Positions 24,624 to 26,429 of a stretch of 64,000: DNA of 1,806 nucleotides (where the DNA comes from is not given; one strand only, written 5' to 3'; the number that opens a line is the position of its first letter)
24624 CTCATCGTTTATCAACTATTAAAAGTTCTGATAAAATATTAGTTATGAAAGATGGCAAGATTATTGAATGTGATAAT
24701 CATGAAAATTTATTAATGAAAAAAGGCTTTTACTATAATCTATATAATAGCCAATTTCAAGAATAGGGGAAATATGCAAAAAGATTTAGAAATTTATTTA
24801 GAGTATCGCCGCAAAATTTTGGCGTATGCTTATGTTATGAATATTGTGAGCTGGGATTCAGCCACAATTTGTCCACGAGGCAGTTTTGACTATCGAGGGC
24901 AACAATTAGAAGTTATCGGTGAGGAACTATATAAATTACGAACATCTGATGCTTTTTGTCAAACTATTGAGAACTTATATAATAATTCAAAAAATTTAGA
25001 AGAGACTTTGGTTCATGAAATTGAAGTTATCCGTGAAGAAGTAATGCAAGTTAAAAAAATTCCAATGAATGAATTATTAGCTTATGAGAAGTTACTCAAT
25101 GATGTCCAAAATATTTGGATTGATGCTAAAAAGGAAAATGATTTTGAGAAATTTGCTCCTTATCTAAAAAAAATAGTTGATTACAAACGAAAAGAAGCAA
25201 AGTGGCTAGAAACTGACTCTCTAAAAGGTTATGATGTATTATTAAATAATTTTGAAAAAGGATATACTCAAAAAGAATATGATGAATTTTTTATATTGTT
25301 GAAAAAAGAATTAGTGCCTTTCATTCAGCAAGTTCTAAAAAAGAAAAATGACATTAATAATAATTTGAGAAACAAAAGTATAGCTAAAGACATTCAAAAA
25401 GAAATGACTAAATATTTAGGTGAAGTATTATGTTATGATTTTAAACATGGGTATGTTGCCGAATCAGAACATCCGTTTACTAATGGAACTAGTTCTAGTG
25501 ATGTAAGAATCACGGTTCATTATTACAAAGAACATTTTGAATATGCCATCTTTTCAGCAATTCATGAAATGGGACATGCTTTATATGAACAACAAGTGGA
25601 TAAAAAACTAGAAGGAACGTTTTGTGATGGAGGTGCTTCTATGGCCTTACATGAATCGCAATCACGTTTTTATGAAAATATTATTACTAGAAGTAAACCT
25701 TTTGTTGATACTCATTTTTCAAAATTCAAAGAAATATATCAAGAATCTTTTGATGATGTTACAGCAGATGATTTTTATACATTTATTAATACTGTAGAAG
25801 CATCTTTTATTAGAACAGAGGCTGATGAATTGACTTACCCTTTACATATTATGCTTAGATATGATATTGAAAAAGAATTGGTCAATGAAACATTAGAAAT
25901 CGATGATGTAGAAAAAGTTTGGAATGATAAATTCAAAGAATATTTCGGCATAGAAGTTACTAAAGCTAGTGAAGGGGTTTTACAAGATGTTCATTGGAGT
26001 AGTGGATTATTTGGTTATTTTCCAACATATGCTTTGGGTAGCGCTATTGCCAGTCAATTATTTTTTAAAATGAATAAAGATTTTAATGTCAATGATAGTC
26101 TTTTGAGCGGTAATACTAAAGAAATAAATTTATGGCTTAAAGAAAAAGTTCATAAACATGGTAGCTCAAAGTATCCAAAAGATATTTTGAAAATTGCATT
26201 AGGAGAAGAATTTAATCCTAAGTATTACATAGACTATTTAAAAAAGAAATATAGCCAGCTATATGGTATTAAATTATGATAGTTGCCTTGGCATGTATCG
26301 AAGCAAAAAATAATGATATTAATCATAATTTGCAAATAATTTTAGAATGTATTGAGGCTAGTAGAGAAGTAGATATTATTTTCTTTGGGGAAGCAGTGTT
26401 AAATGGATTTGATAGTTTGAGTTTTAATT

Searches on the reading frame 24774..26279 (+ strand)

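Call 83: search_protein_families(library=pfam, proteins=[window:24774-26279:+], max_evalue=0.00001)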
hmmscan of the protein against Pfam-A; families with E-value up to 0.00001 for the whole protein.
window:24774-26279:+ (501 aa): 1 family
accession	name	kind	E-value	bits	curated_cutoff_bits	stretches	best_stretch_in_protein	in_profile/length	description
PF02074.21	Peptidase_M32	-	7.2e-157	523.4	25.1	1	10-493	4-489/489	Carboxypeptidase Taq (M32) metallopeptidase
